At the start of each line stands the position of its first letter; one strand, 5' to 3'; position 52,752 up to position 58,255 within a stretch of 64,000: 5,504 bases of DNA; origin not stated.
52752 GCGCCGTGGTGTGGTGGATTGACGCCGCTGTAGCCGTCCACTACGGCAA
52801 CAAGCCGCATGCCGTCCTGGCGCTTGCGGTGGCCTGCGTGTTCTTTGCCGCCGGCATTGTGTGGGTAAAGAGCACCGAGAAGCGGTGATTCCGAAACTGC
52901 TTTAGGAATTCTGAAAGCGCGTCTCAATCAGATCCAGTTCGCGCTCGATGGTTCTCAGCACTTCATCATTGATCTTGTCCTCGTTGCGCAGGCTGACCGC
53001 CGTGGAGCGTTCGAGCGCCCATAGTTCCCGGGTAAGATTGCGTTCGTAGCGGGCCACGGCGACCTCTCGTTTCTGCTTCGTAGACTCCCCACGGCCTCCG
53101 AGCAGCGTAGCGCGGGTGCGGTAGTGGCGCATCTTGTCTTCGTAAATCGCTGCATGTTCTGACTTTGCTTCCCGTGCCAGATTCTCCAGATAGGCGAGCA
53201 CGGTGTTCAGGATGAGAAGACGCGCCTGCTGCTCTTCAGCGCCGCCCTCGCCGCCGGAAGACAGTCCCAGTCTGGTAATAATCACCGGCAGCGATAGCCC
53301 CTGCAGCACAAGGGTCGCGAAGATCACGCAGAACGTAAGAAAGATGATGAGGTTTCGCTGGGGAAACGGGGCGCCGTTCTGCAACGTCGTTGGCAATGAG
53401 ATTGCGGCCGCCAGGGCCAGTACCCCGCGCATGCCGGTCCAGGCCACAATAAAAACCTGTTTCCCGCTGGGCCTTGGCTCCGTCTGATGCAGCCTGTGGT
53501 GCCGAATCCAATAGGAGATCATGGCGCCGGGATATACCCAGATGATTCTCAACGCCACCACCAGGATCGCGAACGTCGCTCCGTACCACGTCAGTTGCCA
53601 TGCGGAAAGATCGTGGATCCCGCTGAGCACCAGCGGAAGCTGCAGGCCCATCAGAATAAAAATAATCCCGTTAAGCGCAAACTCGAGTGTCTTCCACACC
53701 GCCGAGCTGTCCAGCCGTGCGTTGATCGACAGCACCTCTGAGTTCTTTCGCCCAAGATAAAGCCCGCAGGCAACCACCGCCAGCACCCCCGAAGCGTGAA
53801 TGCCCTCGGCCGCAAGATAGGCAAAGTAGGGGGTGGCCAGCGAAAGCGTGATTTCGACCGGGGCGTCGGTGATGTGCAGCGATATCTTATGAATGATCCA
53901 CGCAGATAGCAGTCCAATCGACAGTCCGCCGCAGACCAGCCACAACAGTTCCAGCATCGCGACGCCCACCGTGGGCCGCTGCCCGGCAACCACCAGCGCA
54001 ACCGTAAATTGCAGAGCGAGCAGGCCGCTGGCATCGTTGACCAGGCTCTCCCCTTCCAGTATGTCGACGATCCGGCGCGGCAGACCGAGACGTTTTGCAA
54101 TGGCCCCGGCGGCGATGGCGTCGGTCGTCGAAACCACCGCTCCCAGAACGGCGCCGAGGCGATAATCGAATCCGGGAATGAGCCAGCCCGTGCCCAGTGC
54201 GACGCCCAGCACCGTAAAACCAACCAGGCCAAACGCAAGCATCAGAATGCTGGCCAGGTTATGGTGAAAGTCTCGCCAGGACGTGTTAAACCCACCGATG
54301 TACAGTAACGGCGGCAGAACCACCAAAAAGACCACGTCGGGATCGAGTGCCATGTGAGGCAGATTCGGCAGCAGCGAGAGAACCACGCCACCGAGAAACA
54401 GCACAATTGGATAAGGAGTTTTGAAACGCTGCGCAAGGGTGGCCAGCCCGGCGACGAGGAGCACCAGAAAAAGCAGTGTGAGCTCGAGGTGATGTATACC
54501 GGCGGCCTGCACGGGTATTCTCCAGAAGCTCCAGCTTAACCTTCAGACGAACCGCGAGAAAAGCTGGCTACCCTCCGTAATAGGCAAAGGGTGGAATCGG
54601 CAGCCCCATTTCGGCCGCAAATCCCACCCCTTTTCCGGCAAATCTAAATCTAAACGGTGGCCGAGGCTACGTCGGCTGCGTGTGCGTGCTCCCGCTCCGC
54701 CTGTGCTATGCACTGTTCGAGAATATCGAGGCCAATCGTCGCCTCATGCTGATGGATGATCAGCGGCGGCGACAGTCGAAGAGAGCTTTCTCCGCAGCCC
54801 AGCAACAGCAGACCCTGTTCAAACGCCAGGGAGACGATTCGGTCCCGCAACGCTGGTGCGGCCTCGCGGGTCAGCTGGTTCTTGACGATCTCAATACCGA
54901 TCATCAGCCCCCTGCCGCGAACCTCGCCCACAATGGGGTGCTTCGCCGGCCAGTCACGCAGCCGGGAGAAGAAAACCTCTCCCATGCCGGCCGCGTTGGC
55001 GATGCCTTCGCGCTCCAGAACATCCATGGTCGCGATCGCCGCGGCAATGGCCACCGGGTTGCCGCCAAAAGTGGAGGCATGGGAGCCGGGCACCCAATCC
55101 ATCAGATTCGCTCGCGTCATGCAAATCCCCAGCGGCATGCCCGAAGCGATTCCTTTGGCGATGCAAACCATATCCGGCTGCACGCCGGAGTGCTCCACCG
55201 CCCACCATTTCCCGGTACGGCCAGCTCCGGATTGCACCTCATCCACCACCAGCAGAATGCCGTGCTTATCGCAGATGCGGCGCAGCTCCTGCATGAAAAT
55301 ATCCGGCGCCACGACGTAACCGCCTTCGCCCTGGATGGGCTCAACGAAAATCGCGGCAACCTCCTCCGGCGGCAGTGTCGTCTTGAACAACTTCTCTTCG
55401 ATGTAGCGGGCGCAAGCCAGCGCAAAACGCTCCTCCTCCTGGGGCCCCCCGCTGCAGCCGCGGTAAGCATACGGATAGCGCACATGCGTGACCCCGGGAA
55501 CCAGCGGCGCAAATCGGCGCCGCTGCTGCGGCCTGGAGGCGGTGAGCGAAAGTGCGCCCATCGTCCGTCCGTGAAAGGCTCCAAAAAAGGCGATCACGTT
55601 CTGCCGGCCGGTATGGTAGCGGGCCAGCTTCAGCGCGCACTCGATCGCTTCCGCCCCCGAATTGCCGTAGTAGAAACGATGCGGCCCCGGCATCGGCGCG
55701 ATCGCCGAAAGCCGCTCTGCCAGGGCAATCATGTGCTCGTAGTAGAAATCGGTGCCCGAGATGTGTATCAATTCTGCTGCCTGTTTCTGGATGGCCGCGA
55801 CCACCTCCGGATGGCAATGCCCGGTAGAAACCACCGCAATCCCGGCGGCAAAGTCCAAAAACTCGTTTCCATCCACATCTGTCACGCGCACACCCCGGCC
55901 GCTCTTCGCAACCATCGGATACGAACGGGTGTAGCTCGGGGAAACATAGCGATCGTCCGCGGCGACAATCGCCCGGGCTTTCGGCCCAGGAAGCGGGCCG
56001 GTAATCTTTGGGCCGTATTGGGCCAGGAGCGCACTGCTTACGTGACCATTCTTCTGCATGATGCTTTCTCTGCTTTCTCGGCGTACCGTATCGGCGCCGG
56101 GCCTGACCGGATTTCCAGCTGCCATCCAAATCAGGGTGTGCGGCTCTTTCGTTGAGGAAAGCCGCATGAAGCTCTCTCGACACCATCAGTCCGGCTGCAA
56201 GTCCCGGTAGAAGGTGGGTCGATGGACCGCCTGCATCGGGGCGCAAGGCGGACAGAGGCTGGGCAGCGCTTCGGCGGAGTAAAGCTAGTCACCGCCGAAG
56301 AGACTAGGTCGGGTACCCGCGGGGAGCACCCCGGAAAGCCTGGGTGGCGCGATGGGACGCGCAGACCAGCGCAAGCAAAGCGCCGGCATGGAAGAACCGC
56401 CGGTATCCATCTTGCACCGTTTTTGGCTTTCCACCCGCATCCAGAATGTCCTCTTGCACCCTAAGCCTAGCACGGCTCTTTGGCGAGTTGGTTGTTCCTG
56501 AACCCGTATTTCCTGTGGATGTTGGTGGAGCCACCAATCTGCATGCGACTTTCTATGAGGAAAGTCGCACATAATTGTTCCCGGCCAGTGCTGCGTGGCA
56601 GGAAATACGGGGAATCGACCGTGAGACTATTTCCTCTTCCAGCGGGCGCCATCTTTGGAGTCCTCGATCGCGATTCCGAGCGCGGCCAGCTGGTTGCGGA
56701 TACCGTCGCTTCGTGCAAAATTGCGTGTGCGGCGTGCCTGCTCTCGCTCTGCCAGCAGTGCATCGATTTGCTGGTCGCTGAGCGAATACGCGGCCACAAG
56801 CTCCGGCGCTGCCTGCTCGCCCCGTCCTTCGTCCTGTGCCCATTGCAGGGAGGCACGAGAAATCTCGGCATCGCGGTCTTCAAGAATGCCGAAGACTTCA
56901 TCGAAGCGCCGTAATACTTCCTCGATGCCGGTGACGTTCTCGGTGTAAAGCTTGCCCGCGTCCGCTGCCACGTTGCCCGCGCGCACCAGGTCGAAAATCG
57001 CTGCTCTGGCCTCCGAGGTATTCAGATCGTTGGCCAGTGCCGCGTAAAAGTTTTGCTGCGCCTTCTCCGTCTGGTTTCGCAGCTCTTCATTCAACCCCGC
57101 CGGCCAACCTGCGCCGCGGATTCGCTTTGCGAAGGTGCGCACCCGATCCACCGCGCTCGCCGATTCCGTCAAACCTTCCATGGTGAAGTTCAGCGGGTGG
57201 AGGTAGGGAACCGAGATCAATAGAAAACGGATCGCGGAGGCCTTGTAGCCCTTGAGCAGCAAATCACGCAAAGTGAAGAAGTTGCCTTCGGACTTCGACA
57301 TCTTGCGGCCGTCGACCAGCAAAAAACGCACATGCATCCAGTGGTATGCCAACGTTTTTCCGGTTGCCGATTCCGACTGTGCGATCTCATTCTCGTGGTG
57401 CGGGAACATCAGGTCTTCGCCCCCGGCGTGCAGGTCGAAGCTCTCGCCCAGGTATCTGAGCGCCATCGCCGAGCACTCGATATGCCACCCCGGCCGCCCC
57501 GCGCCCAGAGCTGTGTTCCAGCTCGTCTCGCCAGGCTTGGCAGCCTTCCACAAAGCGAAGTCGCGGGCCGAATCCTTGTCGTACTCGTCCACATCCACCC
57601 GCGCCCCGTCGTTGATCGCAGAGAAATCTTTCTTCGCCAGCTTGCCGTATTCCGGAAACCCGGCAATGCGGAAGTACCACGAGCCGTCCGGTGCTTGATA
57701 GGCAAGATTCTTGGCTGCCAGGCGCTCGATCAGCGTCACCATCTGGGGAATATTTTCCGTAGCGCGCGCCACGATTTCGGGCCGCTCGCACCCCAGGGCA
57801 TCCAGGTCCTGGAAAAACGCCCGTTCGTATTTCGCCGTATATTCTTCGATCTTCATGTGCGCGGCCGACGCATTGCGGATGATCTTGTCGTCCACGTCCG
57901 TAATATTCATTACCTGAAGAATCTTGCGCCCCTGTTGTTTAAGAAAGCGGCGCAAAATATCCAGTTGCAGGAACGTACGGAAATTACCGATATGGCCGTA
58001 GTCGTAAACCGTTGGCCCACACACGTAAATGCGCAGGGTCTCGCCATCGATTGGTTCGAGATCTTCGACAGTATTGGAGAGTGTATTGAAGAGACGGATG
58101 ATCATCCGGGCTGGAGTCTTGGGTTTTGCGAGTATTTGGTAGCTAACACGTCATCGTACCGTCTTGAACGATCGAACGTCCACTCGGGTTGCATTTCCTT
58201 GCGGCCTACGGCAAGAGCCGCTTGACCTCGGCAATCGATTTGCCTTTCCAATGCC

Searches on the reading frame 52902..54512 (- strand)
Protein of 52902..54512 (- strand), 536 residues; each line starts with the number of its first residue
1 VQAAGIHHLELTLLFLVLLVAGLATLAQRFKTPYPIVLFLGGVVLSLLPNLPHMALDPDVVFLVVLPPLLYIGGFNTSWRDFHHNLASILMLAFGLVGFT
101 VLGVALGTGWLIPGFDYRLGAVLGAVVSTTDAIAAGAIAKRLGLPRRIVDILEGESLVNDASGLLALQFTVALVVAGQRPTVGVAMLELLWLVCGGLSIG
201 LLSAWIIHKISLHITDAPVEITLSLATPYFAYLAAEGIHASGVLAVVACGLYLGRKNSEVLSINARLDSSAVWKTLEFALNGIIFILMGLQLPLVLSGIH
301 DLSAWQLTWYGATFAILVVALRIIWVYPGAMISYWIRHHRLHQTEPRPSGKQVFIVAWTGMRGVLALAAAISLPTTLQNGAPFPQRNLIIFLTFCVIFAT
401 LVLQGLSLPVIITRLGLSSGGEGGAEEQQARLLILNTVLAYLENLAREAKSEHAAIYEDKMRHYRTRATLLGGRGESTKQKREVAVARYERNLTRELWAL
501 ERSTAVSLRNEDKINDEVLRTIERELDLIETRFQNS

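Call 10: search_protein_families(library=pfam, proteins=[window:52902-54512:-], max_evalue=0.01)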
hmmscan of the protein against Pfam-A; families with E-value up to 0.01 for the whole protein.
window:52902-54512:- (536 aa): 1 family
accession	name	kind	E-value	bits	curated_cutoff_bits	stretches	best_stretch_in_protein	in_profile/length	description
PF00999.27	Na_H_Exchanger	-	9.7e-60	202.8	26.2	1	16-412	2-373/375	Sodium/hydrogen exchanger, transmembrane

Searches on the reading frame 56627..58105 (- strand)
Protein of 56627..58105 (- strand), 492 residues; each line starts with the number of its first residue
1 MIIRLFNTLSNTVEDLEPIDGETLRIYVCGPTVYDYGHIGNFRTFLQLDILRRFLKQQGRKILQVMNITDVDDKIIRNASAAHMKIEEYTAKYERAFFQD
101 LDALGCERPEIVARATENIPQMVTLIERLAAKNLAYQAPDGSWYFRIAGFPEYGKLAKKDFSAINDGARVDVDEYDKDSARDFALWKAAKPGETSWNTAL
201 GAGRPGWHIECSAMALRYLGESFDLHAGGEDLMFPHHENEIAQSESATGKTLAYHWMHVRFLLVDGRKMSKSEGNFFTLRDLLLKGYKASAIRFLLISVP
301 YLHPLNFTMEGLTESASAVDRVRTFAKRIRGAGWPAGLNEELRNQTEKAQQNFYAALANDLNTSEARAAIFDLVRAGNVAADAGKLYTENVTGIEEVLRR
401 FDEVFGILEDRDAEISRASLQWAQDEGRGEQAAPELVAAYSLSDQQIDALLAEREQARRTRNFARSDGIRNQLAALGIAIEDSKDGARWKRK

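Call 44: find_encoding_contigs(protein=window:56627-58105:-, flank=2000, max_places=4)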
Protein window:56627-58105:- (492 aa): no gene with exactly this product is on record in the collection.
